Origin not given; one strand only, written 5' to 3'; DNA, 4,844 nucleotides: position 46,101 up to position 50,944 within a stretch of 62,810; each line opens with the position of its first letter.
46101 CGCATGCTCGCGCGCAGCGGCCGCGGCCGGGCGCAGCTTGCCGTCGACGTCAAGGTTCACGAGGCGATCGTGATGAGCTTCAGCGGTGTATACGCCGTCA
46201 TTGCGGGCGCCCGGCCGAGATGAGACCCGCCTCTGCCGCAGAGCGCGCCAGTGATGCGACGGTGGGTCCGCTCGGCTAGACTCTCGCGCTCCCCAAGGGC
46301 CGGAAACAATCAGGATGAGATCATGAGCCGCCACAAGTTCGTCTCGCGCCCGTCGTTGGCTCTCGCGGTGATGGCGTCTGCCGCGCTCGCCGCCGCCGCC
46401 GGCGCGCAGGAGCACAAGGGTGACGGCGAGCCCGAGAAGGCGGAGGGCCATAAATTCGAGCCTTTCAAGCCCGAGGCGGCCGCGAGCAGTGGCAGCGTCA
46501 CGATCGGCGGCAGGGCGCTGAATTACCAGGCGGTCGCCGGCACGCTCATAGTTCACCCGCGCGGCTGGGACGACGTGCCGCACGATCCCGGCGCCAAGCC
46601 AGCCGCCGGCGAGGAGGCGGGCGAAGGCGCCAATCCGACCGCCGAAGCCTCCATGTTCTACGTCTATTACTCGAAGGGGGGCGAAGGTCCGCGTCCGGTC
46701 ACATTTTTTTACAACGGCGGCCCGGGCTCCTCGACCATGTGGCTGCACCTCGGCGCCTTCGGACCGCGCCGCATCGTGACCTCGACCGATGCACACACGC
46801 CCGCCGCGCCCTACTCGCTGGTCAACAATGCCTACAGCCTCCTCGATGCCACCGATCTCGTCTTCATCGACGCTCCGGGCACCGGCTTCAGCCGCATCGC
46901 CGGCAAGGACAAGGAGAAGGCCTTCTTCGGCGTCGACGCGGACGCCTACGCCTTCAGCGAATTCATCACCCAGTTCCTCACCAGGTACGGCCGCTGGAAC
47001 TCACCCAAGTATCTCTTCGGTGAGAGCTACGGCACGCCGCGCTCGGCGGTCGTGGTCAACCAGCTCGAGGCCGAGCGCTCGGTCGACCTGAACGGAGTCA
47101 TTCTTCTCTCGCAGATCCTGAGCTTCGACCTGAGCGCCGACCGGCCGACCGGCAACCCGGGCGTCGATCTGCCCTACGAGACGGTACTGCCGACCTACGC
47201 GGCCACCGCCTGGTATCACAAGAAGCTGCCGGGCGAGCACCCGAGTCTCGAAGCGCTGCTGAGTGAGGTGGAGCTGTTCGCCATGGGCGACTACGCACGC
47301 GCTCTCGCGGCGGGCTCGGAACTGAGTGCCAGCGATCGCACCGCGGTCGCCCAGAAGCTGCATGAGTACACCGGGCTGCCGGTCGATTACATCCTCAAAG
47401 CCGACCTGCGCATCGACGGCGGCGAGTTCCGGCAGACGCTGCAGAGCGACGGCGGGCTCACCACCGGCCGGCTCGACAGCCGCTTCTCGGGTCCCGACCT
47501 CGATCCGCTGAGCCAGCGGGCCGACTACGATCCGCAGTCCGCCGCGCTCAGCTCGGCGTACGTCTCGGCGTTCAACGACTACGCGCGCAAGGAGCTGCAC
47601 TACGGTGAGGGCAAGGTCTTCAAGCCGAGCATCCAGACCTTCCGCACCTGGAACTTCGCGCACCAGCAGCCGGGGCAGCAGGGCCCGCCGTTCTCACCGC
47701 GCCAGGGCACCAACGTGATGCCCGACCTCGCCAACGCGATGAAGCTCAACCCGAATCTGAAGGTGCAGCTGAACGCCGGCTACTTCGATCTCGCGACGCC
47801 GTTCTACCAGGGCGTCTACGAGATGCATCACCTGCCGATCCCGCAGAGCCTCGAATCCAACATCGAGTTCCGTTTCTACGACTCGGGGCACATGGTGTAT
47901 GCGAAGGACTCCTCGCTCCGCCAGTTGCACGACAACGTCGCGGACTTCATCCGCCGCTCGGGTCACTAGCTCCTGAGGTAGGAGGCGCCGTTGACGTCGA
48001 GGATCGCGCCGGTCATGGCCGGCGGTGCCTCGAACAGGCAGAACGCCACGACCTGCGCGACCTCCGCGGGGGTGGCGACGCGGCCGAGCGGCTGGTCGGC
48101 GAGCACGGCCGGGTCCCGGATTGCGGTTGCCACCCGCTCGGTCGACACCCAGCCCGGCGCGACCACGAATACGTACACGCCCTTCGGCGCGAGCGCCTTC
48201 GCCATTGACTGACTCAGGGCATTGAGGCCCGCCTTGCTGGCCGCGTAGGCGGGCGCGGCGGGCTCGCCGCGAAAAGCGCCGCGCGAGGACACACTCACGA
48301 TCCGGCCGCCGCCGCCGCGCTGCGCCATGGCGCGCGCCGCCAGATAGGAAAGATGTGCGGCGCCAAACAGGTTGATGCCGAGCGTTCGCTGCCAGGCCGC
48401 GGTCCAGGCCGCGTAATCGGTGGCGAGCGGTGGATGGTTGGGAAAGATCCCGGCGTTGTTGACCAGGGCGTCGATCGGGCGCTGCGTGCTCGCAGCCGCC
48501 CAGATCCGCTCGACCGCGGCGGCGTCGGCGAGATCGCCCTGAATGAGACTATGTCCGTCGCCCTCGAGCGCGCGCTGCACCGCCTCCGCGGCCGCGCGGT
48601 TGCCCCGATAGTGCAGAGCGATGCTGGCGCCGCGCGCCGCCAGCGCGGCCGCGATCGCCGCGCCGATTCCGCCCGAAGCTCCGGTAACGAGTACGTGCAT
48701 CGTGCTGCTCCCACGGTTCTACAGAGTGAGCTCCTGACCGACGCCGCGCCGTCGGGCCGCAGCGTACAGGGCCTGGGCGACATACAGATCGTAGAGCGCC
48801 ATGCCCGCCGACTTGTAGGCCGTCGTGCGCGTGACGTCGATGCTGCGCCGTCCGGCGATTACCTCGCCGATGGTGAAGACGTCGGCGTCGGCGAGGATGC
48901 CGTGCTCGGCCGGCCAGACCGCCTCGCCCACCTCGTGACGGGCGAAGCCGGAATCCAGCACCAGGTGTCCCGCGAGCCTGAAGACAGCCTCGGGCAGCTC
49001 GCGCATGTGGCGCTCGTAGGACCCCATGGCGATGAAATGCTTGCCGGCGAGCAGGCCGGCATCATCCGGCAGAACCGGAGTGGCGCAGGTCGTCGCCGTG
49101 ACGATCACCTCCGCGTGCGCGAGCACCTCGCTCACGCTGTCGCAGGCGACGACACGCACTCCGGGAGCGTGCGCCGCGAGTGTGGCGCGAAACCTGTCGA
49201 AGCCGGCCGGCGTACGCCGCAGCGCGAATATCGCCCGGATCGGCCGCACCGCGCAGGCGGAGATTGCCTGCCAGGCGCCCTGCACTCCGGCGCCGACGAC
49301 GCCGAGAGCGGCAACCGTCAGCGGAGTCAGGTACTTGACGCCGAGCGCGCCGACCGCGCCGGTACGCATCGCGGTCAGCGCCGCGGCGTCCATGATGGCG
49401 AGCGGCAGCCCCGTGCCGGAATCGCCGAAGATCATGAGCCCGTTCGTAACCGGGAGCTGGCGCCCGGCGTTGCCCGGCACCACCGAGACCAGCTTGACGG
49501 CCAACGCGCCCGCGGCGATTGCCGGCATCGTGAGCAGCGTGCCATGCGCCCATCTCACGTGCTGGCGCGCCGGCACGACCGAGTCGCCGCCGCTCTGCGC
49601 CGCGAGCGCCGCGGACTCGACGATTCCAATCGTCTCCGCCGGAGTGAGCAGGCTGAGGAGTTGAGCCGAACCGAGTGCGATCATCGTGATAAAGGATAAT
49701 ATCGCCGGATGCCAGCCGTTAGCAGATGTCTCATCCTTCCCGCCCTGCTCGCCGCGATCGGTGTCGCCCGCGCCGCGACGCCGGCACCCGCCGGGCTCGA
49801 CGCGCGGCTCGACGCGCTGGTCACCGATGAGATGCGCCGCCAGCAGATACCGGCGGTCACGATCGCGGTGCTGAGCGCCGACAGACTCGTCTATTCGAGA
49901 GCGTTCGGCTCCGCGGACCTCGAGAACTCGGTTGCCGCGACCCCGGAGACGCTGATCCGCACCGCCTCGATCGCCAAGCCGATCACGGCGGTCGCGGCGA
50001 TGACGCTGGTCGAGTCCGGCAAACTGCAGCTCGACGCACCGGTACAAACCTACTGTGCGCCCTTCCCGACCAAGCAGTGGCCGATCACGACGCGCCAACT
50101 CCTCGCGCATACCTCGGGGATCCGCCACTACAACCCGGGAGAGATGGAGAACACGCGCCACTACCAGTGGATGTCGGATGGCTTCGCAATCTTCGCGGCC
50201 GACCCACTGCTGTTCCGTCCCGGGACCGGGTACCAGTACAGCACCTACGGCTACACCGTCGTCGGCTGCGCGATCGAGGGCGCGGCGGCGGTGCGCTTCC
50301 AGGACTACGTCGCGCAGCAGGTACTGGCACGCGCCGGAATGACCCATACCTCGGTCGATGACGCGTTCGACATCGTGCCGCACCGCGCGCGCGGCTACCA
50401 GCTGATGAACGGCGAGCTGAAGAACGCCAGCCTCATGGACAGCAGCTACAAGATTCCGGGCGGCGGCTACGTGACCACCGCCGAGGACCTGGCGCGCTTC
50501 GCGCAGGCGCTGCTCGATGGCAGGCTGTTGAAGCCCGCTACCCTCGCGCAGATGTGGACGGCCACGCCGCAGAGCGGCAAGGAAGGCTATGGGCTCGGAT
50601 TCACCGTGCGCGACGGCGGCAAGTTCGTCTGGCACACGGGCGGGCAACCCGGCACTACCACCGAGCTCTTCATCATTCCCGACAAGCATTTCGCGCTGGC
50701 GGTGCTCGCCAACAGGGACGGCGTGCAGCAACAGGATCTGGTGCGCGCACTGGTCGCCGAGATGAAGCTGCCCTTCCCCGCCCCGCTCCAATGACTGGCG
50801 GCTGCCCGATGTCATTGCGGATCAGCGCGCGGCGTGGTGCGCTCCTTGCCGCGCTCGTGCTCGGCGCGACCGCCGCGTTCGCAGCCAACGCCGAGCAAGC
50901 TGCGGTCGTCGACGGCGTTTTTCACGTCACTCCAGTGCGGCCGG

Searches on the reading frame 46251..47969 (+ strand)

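Call 16: search_protein_families(library=pfam, proteins=[window:46251-47969:+], max_evalue=0.001)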
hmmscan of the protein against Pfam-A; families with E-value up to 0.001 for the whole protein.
window:46251-47969:+ (572 aa): 1 family
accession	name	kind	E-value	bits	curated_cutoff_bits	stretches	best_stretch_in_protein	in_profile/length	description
PF00450.28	Peptidase_S10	-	5.5e-14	52.8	21.9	1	130-261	21-146/420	Serine carboxypeptidase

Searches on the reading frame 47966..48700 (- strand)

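Call 21: search_protein_families(library=pfam, proteins=[window:47966-48700:-], max_evalue=0.001)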
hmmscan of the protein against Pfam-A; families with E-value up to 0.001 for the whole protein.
window:47966-48700:- (244 aa): 7 families
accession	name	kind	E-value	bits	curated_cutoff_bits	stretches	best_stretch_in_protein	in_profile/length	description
PF13561.12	adh_short_C2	-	5.8e-45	154.1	27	1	7-238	1-233/236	Enoyl-(Acyl carrier protein) reductase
PF00106.31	adh_short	-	2.1e-44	151.8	26.6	1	2-192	2-189/195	short chain dehydrogenase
PF08659.16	KR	-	4.5e-11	43.4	22.6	1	3-168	3-165/180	KR domain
PF01370.27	Epimerase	-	5e-08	33.1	20.9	1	3-139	1-115/240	NAD dependent epimerase/dehydratase family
PF13460.12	NAD_binding_10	-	1.2e-06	29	27.2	1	7-223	1-182/184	NAD(P)H-binding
PF05368.20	NmrA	-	0.00037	20.6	27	1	3-66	5-66/298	NmrA-like family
PF16363.11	GDP_Man_Dehyd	-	0.00088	19.3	27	0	4-69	1-73/332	GDP-mannose 4,6 dehydratase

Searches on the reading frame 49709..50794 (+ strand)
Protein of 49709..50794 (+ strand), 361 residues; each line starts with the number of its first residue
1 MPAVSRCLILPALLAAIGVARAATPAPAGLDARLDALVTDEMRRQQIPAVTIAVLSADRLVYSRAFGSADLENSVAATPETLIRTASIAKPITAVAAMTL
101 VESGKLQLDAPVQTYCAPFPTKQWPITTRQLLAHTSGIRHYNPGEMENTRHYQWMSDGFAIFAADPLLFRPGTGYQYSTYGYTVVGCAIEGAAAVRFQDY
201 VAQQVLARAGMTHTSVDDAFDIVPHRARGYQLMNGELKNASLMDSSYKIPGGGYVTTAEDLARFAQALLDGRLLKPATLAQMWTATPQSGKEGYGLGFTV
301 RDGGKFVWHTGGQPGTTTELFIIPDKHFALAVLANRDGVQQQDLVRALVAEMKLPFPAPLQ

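Call 16: search_protein_families(library=pfam, proteins=[window:49709-50794:+], max_evalue=0.001)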
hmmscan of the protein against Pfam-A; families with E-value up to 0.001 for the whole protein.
window:49709-50794:+ (361 aa): 2 families
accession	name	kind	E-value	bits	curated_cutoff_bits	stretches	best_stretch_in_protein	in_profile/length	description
PF00144.29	Beta-lactamase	-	2.4e-70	237.8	27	1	34-343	1-317/329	Beta-lactamase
PF13354.11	Beta-lactamase2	-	3.8e-09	36.6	22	1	203-333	104-213/214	Beta-lactamase enzyme family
